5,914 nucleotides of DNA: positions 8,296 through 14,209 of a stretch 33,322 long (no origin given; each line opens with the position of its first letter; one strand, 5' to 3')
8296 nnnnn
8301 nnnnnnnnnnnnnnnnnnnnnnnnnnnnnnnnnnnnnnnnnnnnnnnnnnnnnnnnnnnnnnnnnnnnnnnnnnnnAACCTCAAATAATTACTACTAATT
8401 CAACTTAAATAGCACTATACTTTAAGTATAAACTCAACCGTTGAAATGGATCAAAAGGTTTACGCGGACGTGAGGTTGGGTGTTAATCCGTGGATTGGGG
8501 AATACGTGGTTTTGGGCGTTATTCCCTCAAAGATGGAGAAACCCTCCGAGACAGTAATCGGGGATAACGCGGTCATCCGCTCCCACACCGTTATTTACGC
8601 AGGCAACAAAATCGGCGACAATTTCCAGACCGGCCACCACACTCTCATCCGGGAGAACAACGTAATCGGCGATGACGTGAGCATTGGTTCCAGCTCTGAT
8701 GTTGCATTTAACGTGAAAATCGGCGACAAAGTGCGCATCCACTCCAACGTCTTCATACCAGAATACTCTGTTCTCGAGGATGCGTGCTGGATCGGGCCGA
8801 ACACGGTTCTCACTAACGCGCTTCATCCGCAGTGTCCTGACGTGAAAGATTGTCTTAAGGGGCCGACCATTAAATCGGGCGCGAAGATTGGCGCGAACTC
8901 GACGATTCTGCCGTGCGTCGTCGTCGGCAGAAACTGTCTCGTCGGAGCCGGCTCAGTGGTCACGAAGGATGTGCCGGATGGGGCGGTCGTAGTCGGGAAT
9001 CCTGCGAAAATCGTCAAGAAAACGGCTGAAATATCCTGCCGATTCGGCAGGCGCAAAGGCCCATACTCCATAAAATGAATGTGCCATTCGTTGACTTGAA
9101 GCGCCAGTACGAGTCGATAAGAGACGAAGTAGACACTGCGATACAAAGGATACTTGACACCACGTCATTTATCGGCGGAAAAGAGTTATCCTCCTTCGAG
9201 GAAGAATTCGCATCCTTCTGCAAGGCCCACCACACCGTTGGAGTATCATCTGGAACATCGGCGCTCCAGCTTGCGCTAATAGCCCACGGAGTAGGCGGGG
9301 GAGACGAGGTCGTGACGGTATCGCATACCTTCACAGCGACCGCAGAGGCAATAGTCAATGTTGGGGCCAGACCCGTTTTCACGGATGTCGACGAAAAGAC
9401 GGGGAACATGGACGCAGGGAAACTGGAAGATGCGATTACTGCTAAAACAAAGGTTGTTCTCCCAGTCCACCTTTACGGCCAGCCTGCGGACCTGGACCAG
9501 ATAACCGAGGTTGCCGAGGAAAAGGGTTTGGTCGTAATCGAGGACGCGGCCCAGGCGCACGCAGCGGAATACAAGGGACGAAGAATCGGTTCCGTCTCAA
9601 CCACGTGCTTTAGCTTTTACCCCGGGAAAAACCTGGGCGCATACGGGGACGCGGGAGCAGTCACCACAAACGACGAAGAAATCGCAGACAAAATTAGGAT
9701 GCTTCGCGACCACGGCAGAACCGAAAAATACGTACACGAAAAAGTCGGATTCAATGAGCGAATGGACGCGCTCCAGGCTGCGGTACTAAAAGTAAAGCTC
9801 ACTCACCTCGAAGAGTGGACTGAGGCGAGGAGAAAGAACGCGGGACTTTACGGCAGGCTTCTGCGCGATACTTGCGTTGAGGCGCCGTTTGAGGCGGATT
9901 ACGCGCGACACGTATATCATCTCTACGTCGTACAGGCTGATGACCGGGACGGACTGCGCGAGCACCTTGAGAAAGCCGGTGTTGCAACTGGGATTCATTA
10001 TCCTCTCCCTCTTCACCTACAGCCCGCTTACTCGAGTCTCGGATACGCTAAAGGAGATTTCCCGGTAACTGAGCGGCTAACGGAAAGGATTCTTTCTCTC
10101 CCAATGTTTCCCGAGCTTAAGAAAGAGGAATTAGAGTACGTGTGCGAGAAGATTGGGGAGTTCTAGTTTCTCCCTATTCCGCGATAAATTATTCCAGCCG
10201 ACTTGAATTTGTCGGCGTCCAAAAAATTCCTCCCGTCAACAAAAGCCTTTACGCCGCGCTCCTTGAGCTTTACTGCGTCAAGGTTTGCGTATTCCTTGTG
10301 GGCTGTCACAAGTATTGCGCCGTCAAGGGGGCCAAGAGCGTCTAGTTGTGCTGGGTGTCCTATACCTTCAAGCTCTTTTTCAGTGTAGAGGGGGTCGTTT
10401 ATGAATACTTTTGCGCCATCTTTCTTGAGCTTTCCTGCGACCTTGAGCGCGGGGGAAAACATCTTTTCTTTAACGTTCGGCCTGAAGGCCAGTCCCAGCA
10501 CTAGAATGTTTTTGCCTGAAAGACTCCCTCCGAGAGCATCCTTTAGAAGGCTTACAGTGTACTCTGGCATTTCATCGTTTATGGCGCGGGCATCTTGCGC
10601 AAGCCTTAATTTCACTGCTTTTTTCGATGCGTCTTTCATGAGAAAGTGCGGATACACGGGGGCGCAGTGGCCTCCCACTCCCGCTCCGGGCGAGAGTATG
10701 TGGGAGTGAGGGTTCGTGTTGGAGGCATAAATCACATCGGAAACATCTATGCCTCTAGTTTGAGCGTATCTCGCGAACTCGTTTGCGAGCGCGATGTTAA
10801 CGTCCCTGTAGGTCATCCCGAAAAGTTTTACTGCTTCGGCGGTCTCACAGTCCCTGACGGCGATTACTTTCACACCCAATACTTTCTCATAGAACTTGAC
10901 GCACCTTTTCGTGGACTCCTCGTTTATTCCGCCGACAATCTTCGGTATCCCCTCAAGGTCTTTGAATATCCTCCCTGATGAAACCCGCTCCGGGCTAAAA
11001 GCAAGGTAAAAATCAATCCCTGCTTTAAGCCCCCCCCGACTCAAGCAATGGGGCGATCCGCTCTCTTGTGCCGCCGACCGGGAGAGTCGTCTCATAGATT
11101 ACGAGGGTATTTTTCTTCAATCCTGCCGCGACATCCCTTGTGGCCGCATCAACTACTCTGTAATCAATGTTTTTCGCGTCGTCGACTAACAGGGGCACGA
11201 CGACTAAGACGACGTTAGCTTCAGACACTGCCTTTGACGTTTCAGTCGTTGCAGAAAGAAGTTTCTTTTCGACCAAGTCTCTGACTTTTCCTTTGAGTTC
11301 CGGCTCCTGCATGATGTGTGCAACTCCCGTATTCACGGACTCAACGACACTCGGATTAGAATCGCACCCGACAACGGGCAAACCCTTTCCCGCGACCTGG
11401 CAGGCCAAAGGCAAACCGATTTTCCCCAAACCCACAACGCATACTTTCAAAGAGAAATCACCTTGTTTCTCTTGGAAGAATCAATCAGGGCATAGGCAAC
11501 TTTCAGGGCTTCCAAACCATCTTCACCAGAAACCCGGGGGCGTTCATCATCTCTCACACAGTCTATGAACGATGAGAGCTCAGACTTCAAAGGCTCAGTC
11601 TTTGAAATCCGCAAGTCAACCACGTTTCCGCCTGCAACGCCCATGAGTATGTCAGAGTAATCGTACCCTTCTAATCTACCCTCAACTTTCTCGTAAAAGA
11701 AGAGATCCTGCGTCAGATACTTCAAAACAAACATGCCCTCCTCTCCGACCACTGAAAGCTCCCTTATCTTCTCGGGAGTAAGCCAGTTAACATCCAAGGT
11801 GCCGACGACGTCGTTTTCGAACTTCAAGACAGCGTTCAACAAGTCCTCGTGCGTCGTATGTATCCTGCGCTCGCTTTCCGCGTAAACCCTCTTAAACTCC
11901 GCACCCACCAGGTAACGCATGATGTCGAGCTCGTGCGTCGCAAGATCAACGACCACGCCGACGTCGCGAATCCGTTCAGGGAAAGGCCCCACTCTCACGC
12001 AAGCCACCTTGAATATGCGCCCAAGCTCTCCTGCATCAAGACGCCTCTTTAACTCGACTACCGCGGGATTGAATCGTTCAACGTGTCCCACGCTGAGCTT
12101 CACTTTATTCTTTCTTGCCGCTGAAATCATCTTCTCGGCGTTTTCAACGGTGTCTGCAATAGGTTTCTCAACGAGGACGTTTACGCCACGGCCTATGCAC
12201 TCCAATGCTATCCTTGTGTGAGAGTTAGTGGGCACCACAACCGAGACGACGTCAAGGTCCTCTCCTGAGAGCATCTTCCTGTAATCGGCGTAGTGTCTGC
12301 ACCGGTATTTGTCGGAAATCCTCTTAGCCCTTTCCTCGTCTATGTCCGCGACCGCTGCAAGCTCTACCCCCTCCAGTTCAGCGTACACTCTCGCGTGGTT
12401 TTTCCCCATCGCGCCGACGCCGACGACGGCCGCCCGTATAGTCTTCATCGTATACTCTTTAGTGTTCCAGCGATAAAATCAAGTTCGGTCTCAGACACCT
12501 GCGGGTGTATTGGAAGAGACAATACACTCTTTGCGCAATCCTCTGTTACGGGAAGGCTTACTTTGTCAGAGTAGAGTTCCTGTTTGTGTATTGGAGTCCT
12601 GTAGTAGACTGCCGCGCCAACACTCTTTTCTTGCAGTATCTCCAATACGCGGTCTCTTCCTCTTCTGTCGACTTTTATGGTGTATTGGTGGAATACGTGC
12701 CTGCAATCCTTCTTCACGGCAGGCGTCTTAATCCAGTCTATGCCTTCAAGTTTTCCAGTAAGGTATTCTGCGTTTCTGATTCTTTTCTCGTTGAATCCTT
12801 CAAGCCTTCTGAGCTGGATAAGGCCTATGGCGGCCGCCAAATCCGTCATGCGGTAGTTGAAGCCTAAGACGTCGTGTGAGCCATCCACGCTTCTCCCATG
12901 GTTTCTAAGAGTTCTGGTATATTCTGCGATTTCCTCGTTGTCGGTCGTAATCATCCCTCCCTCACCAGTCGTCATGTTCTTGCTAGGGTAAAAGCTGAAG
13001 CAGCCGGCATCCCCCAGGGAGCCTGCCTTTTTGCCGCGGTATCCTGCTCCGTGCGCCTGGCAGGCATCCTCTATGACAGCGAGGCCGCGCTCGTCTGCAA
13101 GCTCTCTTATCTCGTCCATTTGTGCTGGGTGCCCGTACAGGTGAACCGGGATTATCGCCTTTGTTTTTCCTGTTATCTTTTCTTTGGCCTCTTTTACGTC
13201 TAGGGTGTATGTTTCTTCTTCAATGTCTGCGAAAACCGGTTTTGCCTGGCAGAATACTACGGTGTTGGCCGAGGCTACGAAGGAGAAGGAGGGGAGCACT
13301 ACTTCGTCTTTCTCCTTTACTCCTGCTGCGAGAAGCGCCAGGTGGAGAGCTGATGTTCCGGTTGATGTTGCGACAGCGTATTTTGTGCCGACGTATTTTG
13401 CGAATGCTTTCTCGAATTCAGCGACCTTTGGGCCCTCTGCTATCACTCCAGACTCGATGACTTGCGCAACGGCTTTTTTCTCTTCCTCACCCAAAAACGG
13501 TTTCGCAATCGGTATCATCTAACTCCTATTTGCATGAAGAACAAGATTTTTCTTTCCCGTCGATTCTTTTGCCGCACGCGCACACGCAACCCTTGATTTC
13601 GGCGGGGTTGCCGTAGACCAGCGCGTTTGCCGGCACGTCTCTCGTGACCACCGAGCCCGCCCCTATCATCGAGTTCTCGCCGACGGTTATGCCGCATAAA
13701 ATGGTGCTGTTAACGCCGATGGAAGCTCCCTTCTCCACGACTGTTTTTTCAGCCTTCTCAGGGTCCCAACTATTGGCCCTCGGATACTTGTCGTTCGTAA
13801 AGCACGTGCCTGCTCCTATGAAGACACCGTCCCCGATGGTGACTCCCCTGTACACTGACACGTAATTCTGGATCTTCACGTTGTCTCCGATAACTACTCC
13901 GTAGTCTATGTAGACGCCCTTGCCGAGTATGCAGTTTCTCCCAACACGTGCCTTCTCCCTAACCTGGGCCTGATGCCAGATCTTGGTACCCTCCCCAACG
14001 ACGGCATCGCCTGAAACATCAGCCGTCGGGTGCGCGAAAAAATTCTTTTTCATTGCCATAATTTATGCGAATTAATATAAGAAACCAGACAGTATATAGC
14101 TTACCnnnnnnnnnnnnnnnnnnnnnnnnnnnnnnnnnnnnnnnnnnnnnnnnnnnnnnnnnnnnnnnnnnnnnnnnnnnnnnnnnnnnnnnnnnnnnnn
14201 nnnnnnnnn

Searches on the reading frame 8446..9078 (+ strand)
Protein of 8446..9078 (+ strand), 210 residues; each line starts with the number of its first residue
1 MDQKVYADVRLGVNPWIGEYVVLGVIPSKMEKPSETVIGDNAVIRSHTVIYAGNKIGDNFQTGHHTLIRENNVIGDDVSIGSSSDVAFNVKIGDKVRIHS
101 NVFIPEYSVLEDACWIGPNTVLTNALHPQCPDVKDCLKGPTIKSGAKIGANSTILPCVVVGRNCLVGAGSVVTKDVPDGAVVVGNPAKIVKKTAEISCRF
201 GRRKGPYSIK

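Call 8: search_protein_families(library=pfam, proteins=[window:8446-9078:+], max_evalue=0.001)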
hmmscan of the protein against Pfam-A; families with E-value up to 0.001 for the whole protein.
window:8446-9078:+ (210 aa): 5 families
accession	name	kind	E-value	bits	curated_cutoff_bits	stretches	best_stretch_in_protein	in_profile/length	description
PF00132.30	Hexapep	-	2.4e-22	78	27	2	139-174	1-36/36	Bacterial transferase hexapeptide (six repeats)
PF25084.1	LbH_EIF2B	-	1.3e-11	44.9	54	1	34-121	20-104/105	EIF2B subunit epsilon LbH domain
PF14602.12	Hexapep_2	-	1.5e-10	41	27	1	148-174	10-34/34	Hexapeptide repeat of succinyl-transferase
PF21711.3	DCTN5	-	0.00029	21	40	0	42-124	53-136/182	Dynactin subunit 5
PF25087.1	GMPPB_C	-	0.00081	19.5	39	0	100-169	3-68/110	GMPPB C-terminal domain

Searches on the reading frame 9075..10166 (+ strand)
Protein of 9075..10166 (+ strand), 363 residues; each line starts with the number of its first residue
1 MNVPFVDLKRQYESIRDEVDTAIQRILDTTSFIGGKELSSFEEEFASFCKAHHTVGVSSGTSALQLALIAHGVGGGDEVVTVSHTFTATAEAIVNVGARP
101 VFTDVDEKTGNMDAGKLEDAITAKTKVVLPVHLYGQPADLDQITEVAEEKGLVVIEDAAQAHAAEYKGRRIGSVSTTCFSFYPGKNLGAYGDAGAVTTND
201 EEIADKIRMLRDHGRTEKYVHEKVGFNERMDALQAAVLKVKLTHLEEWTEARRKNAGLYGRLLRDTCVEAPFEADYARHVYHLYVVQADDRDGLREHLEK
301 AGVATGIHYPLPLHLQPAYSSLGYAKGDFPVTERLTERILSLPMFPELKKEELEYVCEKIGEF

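Call 8: search_protein_families(library=pfam, proteins=[window:9075-10166:+], max_evalue=0.001)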
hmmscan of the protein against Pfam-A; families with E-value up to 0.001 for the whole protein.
window:9075-10166:+ (363 aa): 5 families
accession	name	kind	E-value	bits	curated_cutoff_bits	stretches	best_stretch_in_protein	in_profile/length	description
PF01041.23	DegT_DnrJ_EryC1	-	2.9e-122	408.8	19.8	1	15-360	3-359/360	DegT/DnrJ/EryC1/StrS aminotransferase family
PF00155.27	Aminotran_1_2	-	3.9e-10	39.9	19.7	1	38-214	44-248/361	Aminotransferase class I and II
PF01212.27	Beta_elim_lyase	-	1.1e-07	31.9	27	1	34-161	30-172/288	Beta-eliminating lyase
PF01053.26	Cys_Met_Meta_PP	-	1.6e-07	30.6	27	1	39-161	55-177/381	Cys/Met metabolism PLP-dependent enzyme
PF00266.25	Aminotran_5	-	4.4e-07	29.6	21.5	1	38-162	45-180/371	Aminotransferase class-V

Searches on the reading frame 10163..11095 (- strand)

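Call 8: search_protein_families(library=pfam, proteins=[window:10163-11095:-], max_evalue=0.001)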
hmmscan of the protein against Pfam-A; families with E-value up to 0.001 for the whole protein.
window:10163-11095:- (310 aa): 3 families
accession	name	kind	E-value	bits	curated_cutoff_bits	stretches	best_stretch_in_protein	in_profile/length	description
PF00984.24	UDPG_MGDP_dh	-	2.5e-24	85.7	25.4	1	84-174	1-93/94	UDP-glucose/GDP-mannose dehydrogenase family, central domain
PF03720.21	UDPG_MGDP_dh_C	-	6.3e-16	59.1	30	1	198-293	1-102/103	UDP-glucose/GDP-mannose dehydrogenase family, UDP binding domain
PF03721.20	UDPG_MGDP_dh_N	-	1.9e-05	24.7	27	1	20-65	138-183/187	UDP-glucose/GDP-mannose dehydrogenase family, NAD binding domain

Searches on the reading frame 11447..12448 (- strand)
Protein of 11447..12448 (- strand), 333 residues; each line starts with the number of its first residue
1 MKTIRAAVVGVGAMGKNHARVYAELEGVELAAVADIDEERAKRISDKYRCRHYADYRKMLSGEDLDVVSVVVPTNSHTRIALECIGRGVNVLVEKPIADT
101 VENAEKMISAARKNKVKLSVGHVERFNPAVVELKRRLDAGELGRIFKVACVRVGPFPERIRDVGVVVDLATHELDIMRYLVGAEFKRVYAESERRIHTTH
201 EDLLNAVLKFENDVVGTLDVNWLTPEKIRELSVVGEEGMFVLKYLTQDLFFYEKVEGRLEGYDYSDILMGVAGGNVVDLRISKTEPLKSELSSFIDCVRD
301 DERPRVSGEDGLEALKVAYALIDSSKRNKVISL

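Call 4: search_protein_families(library=pfam, proteins=[window:11447-12448:-], max_evalue=0.01)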
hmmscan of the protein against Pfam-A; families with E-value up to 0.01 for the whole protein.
window:11447-12448:- (333 aa): 5 families
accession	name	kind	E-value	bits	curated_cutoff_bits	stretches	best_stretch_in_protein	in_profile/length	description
PF01408.29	GFO_IDH_MocA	-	2.3e-31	109.4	24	1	4-122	1-120/120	Oxidoreductase family, NAD-binding Rossmann fold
PF22725.1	GFO_IDH_MocA_C3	-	1.5e-21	77.1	27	1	131-240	2-123/124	GFO/IDH/MocA C-terminal domain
PF02894.22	GFO_IDH_MocA_C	-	1.7e-19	70.9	22.9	1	134-332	1-217/218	Oxidoreductase family, C-terminal alpha/beta domain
PF02737.24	3HCDH_N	-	0.0076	16.6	22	0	6-49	2-43/180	3-hydroxyacyl-CoA dehydrogenase, NAD binding domain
PF03447.22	NAD_binding_3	-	0.0082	17.3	24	0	10-119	1-114/116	Homoserine dehydrogenase, NAD binding domain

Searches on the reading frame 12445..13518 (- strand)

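Call 4: search_protein_families(library=pfam, proteins=[window:12445-13518:-], max_evalue=0.01)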
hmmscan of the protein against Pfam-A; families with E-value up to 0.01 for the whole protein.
window:12445-13518:- (357 aa): 4 families
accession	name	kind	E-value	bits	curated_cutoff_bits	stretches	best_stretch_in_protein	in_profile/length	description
PF01041.23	DegT_DnrJ_EryC1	-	1.6e-129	432.7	19.8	1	9-353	3-359/360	DegT/DnrJ/EryC1/StrS aminotransferase family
PF00155.27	Aminotran_1_2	-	3.4e-09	36.8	19.7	1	32-162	44-194/361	Aminotransferase class I and II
PF01212.27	Beta_elim_lyase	-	3.6e-08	33.5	27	1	21-258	23-231/288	Beta-eliminating lyase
PF01053.26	Cys_Met_Meta_PP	-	0.0029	16.7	27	1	30-122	52-141/381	Cys/Met metabolism PLP-dependent enzyme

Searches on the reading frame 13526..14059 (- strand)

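Call 4: search_protein_families(library=pfam, proteins=[window:13526-14059:-], max_evalue=0.01)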
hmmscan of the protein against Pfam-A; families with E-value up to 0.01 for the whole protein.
window:13526-14059:- (177 aa): 6 families
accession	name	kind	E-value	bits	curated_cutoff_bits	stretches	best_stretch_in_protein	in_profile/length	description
PF00132.30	Hexapep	-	2.6e-27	93.8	27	3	54-87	1-34/36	Bacterial transferase hexapeptide (six repeats)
PF14602.12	Hexapep_2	-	5.3e-17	61.7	27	2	106-140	2-34/34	Hexapeptide repeat of succinyl-transferase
PF25084.1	LbH_EIF2B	-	9.8e-12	45.3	54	1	6-85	9-85/105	EIF2B subunit epsilon LbH domain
PF25087.1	GMPPB_C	-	2.7e-05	24.3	39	0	33-65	7-39/110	GMPPB C-terminal domain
PF25247.1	LbH_GLGC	-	0.0045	17.3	27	0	31-72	68-108/135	GLGC left-handed parallel beta-helix domain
PF11021.13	DUF2613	-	0.006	17.1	22.1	0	67-102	8-44/55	Protein of unknown function (DUF2613)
